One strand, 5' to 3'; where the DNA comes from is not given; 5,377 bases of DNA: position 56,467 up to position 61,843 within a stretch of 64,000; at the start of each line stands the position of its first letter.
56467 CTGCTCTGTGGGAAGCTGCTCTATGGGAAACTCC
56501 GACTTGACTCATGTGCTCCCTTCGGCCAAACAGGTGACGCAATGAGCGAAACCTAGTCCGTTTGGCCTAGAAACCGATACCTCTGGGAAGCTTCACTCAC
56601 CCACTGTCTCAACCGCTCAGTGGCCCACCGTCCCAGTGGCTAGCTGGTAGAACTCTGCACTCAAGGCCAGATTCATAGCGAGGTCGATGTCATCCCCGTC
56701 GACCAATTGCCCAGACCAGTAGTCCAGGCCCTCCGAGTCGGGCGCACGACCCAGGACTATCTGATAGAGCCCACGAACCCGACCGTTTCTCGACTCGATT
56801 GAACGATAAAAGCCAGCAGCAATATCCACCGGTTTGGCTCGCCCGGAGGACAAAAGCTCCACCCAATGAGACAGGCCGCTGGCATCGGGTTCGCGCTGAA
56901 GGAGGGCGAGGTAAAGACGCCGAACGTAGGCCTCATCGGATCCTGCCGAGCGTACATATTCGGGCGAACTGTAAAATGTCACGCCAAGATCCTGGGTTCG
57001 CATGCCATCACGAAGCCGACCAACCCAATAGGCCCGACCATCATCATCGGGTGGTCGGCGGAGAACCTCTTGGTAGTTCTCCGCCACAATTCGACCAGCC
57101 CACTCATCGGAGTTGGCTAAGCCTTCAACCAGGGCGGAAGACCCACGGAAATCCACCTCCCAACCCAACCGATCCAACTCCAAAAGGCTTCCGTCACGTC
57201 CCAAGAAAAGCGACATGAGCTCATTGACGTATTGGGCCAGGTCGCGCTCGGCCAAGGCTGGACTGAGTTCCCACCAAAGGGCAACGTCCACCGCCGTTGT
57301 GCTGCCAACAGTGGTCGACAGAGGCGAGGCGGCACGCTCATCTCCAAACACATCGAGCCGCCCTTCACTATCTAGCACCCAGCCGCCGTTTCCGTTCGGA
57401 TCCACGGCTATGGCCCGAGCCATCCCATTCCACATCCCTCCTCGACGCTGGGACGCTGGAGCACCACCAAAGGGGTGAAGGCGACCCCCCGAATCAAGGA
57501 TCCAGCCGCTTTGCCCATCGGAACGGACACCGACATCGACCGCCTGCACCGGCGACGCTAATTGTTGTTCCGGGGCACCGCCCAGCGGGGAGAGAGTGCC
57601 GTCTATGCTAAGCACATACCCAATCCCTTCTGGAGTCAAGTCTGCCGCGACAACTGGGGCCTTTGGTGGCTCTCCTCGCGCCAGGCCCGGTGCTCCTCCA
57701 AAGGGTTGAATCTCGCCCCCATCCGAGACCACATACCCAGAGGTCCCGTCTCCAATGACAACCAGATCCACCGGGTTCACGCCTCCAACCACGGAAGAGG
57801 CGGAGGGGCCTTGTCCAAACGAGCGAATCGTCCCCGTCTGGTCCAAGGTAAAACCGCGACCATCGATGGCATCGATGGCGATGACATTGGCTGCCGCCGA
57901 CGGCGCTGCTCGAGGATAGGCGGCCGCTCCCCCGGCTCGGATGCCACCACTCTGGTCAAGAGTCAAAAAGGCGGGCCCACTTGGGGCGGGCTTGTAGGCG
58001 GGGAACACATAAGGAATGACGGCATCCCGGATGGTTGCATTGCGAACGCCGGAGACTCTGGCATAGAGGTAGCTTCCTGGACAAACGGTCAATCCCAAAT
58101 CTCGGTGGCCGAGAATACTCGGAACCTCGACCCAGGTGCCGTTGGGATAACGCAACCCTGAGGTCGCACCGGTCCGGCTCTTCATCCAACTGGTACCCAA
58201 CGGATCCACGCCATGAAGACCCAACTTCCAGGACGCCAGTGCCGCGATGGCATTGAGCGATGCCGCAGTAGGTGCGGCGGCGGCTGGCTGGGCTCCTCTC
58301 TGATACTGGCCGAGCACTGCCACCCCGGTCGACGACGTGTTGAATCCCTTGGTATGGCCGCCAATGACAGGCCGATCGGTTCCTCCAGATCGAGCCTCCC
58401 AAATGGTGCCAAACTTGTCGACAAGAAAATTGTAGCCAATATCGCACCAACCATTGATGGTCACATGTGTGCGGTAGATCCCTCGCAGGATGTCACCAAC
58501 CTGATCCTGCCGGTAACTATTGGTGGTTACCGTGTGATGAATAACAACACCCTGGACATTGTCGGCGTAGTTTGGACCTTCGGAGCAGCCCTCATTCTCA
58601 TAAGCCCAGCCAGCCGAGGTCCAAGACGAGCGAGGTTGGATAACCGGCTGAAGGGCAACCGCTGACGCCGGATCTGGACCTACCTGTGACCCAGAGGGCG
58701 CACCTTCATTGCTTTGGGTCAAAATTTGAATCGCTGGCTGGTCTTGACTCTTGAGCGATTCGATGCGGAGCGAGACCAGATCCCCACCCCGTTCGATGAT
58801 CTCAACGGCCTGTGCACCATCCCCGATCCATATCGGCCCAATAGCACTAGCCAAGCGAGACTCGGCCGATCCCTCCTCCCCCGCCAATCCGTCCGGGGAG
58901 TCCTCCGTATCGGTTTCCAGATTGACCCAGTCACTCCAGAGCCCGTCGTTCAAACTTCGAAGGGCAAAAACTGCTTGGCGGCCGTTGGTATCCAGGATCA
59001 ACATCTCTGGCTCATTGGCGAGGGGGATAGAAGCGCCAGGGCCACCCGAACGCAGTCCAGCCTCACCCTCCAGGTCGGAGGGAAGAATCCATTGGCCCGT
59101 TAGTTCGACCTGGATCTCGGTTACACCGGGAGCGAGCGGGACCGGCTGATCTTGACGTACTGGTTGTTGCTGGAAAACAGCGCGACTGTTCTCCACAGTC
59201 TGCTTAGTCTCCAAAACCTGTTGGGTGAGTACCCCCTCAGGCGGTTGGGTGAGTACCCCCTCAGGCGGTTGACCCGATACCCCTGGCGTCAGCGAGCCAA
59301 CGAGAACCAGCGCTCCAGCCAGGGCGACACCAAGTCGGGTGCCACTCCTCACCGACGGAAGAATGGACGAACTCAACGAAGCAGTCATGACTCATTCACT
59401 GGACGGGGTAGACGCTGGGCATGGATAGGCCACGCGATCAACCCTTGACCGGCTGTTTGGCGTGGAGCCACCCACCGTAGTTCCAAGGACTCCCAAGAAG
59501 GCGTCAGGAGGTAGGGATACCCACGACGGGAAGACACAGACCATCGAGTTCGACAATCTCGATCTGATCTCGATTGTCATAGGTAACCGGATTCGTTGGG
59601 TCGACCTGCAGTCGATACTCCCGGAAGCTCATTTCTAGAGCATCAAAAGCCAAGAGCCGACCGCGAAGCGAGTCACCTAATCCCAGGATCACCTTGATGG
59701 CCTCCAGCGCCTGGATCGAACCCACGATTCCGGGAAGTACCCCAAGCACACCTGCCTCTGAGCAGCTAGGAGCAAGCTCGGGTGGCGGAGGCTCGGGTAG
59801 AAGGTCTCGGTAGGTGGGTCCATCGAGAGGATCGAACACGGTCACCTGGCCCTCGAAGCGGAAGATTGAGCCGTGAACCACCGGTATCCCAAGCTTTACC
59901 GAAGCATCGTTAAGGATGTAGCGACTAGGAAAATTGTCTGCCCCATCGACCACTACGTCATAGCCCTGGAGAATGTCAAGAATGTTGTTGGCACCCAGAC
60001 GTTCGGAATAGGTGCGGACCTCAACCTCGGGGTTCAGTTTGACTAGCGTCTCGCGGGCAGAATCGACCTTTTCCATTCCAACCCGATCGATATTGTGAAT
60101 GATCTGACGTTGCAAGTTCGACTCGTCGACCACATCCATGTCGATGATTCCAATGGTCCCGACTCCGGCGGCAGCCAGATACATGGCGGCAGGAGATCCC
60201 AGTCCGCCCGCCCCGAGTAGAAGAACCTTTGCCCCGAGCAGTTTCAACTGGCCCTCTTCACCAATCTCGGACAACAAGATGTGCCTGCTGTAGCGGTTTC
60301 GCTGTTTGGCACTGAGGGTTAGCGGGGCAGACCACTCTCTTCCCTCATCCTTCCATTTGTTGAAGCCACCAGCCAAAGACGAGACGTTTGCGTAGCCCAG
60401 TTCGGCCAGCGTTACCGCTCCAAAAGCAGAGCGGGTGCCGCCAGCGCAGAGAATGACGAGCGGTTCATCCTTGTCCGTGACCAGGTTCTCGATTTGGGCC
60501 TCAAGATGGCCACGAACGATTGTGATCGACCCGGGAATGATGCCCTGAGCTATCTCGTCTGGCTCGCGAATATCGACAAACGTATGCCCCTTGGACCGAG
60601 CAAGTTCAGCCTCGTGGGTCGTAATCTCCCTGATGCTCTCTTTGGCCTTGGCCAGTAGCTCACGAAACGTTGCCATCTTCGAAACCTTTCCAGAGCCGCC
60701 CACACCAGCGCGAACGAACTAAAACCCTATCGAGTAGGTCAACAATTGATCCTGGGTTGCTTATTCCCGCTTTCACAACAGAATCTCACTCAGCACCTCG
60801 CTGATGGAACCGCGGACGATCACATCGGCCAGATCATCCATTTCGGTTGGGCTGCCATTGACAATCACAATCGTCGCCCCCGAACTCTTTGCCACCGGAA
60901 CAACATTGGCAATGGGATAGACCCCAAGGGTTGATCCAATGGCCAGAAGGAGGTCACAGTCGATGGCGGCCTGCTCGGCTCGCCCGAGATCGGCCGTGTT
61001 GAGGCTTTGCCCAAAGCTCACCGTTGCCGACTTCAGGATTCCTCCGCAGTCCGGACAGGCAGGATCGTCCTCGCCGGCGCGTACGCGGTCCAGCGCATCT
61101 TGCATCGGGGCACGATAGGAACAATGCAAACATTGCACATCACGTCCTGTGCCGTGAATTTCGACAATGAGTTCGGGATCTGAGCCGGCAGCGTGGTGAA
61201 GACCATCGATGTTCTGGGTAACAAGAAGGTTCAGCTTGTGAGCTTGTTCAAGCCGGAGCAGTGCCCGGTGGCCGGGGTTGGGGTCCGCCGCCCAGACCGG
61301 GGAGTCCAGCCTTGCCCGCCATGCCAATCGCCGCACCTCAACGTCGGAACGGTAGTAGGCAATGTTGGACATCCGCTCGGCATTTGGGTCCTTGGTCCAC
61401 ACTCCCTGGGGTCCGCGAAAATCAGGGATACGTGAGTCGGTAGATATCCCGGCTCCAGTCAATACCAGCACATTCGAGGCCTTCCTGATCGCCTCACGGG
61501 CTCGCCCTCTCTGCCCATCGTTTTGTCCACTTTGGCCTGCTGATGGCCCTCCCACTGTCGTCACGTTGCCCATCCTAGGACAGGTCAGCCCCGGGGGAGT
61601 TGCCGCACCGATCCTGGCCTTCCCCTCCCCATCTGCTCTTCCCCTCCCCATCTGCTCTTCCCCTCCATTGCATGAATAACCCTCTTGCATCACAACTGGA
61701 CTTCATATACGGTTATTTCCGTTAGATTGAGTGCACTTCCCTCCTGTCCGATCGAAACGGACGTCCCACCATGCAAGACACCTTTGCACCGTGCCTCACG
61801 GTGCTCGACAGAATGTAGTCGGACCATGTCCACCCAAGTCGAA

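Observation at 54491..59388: Amidase plus SpoIID-type enzyme pair sharing one C-terminal four-repeat module, co-directional with the glycan locus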

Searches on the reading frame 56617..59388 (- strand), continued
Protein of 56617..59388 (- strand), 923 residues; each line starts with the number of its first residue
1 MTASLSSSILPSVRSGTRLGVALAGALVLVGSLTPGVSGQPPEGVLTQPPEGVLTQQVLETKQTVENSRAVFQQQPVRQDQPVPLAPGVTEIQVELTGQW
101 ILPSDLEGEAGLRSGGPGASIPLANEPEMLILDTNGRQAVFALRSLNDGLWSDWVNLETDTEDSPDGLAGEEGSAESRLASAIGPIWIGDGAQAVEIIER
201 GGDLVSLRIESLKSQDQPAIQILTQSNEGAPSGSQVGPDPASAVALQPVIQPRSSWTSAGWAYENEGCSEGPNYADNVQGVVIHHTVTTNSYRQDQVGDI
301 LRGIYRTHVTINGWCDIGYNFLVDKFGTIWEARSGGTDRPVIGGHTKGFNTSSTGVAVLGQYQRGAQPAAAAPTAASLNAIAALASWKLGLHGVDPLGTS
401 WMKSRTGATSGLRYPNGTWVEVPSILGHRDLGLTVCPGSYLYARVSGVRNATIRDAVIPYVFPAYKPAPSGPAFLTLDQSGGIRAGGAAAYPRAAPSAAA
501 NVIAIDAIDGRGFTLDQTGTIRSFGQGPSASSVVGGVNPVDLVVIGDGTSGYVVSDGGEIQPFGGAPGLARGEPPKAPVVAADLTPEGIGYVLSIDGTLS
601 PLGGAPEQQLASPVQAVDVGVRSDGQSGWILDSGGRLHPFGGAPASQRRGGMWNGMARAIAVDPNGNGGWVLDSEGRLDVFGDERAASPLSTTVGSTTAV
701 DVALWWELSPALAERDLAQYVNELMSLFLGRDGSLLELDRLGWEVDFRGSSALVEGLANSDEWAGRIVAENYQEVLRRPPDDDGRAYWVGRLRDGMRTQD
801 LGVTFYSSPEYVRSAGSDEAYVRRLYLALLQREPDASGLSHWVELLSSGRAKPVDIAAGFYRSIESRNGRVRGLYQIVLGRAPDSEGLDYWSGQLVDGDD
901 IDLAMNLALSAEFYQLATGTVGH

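Call 55: predict_structure(alignment_id=A3)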
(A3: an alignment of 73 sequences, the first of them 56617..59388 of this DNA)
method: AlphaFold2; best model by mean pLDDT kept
length: 923 residues; sequences in the alignment: 73
mean_pLDDT: 86.9   pTM: 0.84
mean pLDDT of the five models: 86.9, 85.4, 85.3, 84.7, 84.6
residues with pLDDT >= 90: 670; 70-90: 117; 50-70: 53; < 50: 83
segments of 3 or more residues with pLDDT < 50: 1-67, 223-227, 229-238
pLDDT, mean of each block of 10 residues (from residue 1): 34 35 39 37 40 41 48 69 91 93 80 88 94 94 95 91 63 69 93 95 95 75 49 46 77 93 92 94 91 93 95 94 98 94 87 95 90 97 95 92 78 86 95 92 96 78 92 94 93 77 95 94 89 81 95 96 95 95 97 98 97 97 98 97 92 87 94 94 84 86 95 96 98 96 92 96 98 97 98 97 98 98 98 97 98 98 98 98 98 96 97 95 56
secondary structure, 60 per line:
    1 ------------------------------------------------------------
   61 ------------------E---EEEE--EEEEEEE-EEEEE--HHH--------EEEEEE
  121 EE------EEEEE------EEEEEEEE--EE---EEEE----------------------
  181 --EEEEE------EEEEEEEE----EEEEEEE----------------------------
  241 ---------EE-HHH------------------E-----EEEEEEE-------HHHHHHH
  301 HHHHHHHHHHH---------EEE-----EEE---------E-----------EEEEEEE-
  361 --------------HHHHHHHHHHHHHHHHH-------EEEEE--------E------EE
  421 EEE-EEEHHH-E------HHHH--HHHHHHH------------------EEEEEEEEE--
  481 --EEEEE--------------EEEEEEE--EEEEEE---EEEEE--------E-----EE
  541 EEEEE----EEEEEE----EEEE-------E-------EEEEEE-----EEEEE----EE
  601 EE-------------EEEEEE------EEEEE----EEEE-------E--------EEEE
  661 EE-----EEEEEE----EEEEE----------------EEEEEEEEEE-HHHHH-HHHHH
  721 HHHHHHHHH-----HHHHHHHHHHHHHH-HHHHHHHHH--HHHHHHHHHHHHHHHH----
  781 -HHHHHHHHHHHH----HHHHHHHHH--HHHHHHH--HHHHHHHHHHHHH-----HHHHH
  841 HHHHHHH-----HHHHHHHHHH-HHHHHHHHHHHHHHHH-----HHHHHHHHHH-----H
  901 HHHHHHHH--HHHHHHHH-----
elements in order (helices of 4 or more, strands of 3 or more residues): E83-86 E89-95 E97-101 E115-122 E129-133 E140-147 E155-158 E183-187 E194-201 E206-212 E280-286 H294-311 E321-323 E329-331 E353-359 H375-391 E399-403 E419-423 E425-427 H439-442 H445-451 E470-478 E483-487 E502-508 E511-516 E520-524 E539-545 E550-555 E560-563 E579-584 E590-594 E599-602 E616-621 E628-632 E637-640 E657-662 E668-673 E678-682 E699-708 H710-714 H716-729 H735-748 H750-758 H761-776 H782-793 H798-806 H809-815 H818-830 H836-847 H853-862 H864-879 H885-894 H900-908 H911-918

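Call 58: fold_search(model_id=the predicted structure, library=pdb)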
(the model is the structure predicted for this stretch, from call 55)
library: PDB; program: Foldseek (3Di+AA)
matches with E <= 10: 1289; with E <= 0.001: 60
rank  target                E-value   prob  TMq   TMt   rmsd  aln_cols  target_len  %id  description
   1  6srt                  6.3e-08  1.00  0.15  0.81   3.5       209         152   20  Endolysine N-acetylmuramoyl-L-alanine amidase LysCS from Clostridium intestinale URNW (released 2020-09-30)
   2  5xz3_B                6.7e-08  1.00  0.16  0.82   2.3       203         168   23  The X-ray structure of Apis mellifera PGRP-SA (released 2018-07-18)
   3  5xz3_A                1.5e-07  1.00  0.16  0.81   2.1       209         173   22  The X-ray structure of Apis mellifera PGRP-SA (released 2018-07-18)
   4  5xz3_C                1.5e-07  1.00  0.15  0.81   2.6       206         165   22  The X-ray structure of Apis mellifera PGRP-SA (released 2018-07-18)
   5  5xz4_A                1.8e-07  1.00  0.16  0.83   2.2       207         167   25  The X-tay structure of Bumblebee PGRP-SA (released 2018-09-19)
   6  2cb3_C                2.0e-07  1.00  0.16  0.78   5.7       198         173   26  Crystal structure of peptidoglycan recognition protein-LE in complex with tracheal cytotoxin (monomeric diaminopimelic (released 2006-01-26)
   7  2cb3_B                2.2e-07  1.00  0.16  0.81   5.7       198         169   25  Crystal structure of peptidoglycan recognition protein-LE in complex with tracheal cytotoxin (monomeric diaminopimelic (released 2006-01-26)
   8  7nsx                  2.2e-07  1.00  0.15  0.79   5.8       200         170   22  Drosophila PGRP-LB wild-type (released 2021-05-19)
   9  4z8i                  3.6e-07  1.00  0.15  0.60   5.2       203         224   29  Crystal structure of Branchiostoma belcheri tsingtauense peptidoglycan recognition protein 3 (released 2015-10-14)
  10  1s2j_B                4.4e-07  1.00  0.16  0.81   5.7       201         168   22  Crystal structure of the Drosophila pattern-recognition receptor PGRP-SA (released 2004-09-14)
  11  2cb3_A                4.4e-07  1.00  0.16  0.80   5.7       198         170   26  Crystal structure of peptidoglycan recognition protein-LE in complex with tracheal cytotoxin (monomeric diaminopimelic (released 2006-01-26)
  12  7nt0_AAA              4.4e-07  1.00  0.15  0.79   5.8       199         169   22  Drosophila PGRP-LB Y78F mutant in complex with tracheal cytotoxin (TCT) (released 2021-05-19)
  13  2rkq                  4.7e-07  1.00  0.15  0.75   3.5       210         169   20  Crystal structure of drosophila peptidoglycan recognition protein SD (PGRP-SD) (released 2008-03-25)
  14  6ssc                  4.9e-07  1.00  0.15  0.81   3.5       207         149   20  N-acetylmuramoyl-L-alanine amidase LysC from Clostridium intestinale URNW (released 2020-09-30)
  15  2f2l_X                5.5e-07  1.00  0.15  0.81   5.8       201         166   22  Crystal structure of tracheal cytotoxin (TCT) bound to the ectodomain complex of peptidoglycan recognition proteins LC (released 2006-04-04)
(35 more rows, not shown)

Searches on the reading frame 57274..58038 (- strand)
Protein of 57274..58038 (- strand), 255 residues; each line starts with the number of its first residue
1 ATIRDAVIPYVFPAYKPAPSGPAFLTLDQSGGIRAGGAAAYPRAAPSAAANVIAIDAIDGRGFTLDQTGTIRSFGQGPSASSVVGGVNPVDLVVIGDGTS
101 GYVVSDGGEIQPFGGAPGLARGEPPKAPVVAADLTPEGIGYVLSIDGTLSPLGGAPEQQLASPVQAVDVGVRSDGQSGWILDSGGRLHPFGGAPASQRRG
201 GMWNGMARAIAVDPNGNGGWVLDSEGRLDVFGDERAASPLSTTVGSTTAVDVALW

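Call 43: search_protein_families(library=pfam, proteins=[window:57274-58038:-], max_evalue=1)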
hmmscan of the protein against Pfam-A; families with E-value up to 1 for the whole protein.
window:57274-58038:- (255 aa): 0 families

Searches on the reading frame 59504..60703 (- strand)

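Call 6: search_protein_families(library=ncbifam, proteins=[window:59504-60703:-], max_evalue=0.001)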
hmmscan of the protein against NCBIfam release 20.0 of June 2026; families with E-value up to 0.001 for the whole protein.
window:59504-60703:- (399 aa): 30 families (the best 25 are shown)
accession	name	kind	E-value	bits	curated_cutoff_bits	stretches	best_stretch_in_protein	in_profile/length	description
NF006444.0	PRK08762.1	equivalog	1.2e-163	544.2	449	1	13-391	3-384/387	molybdopterin-synthase adenylyltransferase MoeB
NF005646.0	PRK07411.1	equivalog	1.5e-112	376.6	633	2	128-375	9-256/390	molybdopterin-synthase adenylyltransferase MoeB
NF005902.0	PRK07878.1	equivalog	1.5e-104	350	647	2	129-373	14-262/392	adenylyltransferase/sulfurtransferase MoeZ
NF047750.1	SAMPActivE1UbaA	equivalog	8.9e-96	320.4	450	1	128-387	3-262/270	SAMP-activating enzyme E1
NF004281.0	PRK05690.1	subfamily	1.4e-86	289.8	266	1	129-373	4-247/250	molybdopterin-synthase adenylyltransferase MoeB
NF004111.0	PRK05600.1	equivalog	2.4e-72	244.1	437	1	128-373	12-260/371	ThiF family adenylyltransferase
TIGR02356.1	adenyl_thiF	equivalog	4.1e-72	241.8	275.25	1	137-339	1-203/203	thiazole biosynthesis adenylyltransferase ThiF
TIGR02355.1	moeB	equivalog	1.1e-65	221.4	376.55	1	136-372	3-238/240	molybdopterin-synthase adenylyltransferase MoeB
NF006204.0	PRK08328.1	equivalog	1.1e-51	175.7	339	1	130-360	2-226/231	hypothetical protein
NF009123.0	PRK12475.1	subfamily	9.3e-41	140.2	510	1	136-361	3-228/338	MoeB/ThiF family adenylyltransferase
NF006395.0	PRK08644.1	equivalog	1.6e-29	103.1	159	1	140-278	13-152/215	sulfur carrier protein ThiS adenylyltransferase ThiF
NF006077.0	PRK08223.1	equivalog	4.4e-25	88.2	266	1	146-297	17-169/296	hypothetical protein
TIGR02354.1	thiF_fam2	equivalog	2.6e-21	76.4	152.2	1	148-266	12-129/200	thiamine biosynthesis protein ThiF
NF011424.0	PRK14851.1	subfamily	3.8e-17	61.5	1170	1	135-297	23-184/679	hypothetical protein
NF011425.0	PRK14852.1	equivalog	5.1e-17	61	1337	1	139-292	316-469/989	hypothetical protein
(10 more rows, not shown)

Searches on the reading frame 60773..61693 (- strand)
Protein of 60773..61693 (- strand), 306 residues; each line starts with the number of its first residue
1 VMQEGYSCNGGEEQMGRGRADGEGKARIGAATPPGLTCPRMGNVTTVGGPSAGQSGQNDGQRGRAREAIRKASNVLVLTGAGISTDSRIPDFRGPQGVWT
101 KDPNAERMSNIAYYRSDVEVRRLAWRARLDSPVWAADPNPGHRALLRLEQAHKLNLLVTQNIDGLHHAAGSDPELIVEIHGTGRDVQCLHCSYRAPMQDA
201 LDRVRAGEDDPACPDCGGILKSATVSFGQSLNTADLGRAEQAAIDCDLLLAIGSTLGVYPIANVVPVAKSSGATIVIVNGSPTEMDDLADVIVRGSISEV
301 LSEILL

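Call 6: search_protein_families(library=ncbifam, proteins=[window:60773-61693:-], max_evalue=0.001)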
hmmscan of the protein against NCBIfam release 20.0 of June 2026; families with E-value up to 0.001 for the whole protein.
window:60773-61693:- (306 aa): 8 families
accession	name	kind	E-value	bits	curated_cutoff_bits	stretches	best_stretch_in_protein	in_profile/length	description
NF001753.0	PRK00481.1-3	subfamily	1.9e-65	220.4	243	1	65-305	6-244/252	NAD-dependent protein deacylase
NF040867.1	prot_deacyl_CobB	equivalog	3e-65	219.9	320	1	65-305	3-239/242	NAD-dependent protein deacetylase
NF010736.0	PRK14138.1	equivalog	4.5e-47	160.3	395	1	72-304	11-237/244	NAD-dependent deacetylase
NF001754.0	PRK00481.1-4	equivalog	6.3e-46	156.4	252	1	65-303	8-239/244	NAD-dependent protein deacylase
NF003738.0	PRK05333.1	equivalog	2.5e-44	151.3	305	2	67-199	21-149/295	NAD-dependent protein deacetylase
NF001752.0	PRK00481.1-1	equivalog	1.1e-43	149.5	221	1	66-304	8-239/242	NAD-dependent protein deacylase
NF001755.0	PRK00481.1-5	equivalog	3.6e-25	88.5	318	1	71-303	39-264/278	Sir2 family NAD+-dependent deacetylase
NF033497.1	rubre_like_arch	subfamily_domain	0.00078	19.1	32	0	203-225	9-31/34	rubrerythrin-like domain-containing protein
